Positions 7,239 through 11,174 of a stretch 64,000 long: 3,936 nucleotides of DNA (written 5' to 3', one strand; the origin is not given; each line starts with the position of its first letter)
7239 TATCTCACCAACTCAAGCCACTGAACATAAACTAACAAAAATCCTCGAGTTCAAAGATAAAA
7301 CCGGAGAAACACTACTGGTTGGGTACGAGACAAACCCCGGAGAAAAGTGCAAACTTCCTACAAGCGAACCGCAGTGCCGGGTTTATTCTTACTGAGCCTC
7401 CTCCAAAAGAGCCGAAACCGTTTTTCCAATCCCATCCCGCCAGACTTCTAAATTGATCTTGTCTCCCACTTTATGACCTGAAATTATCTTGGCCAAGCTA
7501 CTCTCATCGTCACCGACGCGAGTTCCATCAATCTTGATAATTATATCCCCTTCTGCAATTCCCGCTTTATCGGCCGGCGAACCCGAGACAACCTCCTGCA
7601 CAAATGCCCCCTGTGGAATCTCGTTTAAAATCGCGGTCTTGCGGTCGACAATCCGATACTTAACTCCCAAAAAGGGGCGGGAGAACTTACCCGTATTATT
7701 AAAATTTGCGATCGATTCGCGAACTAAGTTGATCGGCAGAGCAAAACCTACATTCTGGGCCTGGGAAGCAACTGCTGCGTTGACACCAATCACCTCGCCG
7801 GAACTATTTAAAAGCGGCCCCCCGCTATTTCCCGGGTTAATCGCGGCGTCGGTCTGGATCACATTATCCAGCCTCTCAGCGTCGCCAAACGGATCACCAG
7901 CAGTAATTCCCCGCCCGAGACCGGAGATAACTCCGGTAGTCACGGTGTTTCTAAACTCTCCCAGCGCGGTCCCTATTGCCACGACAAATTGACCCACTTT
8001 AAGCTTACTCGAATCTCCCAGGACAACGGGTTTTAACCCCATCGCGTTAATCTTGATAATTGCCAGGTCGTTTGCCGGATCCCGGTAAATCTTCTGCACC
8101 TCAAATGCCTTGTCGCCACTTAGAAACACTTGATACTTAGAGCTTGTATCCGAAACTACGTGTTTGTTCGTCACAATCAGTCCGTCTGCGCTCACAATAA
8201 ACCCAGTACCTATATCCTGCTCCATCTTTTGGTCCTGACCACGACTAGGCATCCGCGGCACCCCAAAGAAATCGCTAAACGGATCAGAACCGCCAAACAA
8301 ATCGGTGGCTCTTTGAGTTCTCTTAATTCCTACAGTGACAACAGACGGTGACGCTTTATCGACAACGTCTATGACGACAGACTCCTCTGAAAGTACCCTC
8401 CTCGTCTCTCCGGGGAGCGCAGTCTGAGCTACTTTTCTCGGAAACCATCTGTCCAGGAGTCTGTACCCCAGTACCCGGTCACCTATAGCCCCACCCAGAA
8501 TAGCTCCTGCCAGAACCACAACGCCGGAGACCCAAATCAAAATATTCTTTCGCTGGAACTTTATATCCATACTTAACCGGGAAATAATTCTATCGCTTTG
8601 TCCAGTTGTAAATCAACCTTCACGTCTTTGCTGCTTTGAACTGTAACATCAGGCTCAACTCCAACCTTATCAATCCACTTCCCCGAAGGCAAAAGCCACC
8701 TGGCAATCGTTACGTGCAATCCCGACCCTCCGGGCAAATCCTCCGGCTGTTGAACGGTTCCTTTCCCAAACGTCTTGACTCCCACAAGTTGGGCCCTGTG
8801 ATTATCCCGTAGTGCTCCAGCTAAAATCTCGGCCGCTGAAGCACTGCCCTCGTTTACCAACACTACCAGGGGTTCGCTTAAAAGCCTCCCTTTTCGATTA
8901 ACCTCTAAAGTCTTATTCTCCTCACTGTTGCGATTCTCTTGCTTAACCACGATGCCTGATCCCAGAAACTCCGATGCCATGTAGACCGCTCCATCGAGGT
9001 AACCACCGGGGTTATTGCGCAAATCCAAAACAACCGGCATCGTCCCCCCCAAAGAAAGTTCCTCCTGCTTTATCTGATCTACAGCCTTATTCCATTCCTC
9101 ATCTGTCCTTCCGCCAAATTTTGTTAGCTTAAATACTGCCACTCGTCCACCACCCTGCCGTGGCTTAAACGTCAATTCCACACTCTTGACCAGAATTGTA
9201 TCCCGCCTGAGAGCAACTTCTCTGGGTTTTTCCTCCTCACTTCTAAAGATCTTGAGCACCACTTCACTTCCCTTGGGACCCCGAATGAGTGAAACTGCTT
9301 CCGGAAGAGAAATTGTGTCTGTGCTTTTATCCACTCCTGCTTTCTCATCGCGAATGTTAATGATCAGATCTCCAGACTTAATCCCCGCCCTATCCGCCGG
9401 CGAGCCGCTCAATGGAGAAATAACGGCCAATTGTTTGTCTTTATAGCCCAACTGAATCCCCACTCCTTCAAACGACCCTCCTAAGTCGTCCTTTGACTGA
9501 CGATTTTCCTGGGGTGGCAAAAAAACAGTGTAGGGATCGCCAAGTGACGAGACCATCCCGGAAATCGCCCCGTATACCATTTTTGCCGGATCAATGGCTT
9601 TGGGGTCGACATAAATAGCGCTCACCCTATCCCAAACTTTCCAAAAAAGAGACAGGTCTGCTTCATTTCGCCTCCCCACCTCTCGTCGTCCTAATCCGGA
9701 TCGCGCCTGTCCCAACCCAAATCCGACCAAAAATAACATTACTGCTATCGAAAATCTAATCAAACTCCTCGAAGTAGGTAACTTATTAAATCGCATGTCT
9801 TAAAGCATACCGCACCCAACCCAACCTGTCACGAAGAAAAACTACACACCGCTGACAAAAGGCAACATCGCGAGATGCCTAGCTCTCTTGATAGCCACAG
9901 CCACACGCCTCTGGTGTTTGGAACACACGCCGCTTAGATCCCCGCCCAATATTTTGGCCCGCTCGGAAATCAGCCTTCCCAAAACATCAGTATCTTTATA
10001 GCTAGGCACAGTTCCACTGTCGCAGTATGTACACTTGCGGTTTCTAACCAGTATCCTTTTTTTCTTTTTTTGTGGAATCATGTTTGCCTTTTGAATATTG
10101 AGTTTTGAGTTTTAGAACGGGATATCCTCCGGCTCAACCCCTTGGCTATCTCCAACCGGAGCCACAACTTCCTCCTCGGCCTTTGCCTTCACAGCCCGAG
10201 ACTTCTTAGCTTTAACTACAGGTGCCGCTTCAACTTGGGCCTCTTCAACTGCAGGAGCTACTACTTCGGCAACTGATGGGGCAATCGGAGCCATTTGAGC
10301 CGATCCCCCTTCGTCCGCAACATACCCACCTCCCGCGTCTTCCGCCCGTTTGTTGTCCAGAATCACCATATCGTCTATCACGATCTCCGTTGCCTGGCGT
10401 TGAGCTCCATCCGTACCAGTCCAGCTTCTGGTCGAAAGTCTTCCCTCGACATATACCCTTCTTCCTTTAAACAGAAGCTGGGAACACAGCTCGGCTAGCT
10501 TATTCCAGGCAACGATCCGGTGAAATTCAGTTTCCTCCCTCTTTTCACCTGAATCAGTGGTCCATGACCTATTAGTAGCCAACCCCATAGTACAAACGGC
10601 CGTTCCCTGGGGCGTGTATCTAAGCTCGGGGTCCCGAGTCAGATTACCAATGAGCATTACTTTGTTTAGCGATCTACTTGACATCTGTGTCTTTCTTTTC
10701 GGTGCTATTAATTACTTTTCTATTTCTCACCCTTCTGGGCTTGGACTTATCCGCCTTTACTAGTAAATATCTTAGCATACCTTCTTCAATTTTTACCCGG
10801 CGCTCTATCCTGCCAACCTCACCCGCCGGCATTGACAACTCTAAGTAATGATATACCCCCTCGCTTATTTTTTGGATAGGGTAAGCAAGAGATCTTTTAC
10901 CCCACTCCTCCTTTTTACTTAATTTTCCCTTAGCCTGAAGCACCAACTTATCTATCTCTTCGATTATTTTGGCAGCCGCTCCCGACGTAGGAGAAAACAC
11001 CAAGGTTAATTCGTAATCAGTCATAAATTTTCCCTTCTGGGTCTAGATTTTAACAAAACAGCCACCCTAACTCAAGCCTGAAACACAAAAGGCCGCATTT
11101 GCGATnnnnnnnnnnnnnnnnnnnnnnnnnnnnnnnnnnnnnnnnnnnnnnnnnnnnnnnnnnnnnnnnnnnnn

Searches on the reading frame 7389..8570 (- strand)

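Call 68: search_protein_families(library=pfam, proteins=[window:7389-8570:-], max_evalue=0.00001)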
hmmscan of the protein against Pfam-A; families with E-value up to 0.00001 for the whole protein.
window:7389-8570:- (393 aa): 6 families
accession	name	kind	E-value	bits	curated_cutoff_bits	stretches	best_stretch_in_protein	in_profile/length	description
PF13365.12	Trypsin_2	-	4.9e-33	115.3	27.6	1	121-263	1-144/144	Trypsin-like peptidase domain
PF00089.32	Trypsin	-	6.4e-21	75.6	20.6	1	118-283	24-216/220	Trypsin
PF13180.12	PDZ_2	-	3.7e-17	62.8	27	1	299-386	1-77/80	PDZ domain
PF17820.7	PDZ_6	-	1.1e-11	44.7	27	1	324-378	2-54/54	PDZ domain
PF00595.29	PDZ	-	1.2e-08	35.6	23.2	1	302-353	13-58/81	PDZ domain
PF10459.15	Peptidase_S46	-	6.5e-07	28.8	22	0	121-142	49-70/698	Peptidase S46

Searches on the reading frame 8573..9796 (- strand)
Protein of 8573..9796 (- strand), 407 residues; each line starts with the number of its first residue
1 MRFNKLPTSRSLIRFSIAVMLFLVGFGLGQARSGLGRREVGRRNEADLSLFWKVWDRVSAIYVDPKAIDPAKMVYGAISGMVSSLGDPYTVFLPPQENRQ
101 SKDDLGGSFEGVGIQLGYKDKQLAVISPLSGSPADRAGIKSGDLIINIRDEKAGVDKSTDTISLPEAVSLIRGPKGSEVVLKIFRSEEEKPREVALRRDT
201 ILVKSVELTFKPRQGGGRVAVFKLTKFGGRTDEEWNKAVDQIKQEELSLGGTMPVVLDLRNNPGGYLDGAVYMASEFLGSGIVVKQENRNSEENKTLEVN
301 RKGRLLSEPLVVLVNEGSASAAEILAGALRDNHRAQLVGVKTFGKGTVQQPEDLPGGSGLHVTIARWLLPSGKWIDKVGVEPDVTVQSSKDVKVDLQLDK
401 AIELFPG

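Call 68: search_protein_families(library=pfam, proteins=[window:8573-9796:-], max_evalue=0.00001)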
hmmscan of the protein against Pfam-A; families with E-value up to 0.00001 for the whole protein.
window:8573-9796:- (407 aa): 5 families
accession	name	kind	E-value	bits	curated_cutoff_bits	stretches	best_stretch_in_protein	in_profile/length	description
PF03572.23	Peptidase_S41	-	1.9e-48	164.6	24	1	218-386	1-165/165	Peptidase family S41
PF22694.1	CtpB_N-like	-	2.1e-07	31.7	27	1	45-93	35-81/85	Activating protease CtpB N-terminal domain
PF13180.12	PDZ_2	-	2.4e-07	31.4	27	1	112-195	3-79/80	PDZ domain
PF00595.29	PDZ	-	3e-07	31.2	23.2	1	106-183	8-80/81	PDZ domain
PF17820.7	PDZ_6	-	3.4e-07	30.4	27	1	129-183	6-52/54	PDZ domain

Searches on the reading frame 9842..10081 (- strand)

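Call 30: search_protein_families(library=pfam, proteins=[window:9842-10081:-])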
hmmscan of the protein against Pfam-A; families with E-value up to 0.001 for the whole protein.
window:9842-10081:- (79 aa): 1 family
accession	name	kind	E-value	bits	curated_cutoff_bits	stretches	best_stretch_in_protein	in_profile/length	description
PF01084.26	Ribosomal_S18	-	9.5e-19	67.7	21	1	26-73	5-52/52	Ribosomal protein S18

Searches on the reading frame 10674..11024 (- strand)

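Call 68: search_protein_families(library=pfam, proteins=[window:10674-11024:-], max_evalue=0.00001)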
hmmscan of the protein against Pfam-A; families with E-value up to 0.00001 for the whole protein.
window:10674-11024:- (116 aa): 1 family
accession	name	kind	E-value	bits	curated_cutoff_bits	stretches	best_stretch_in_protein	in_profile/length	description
PF01250.22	Ribosomal_S6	-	5e-21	75.1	27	1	4-90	2-90/90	Ribosomal protein S6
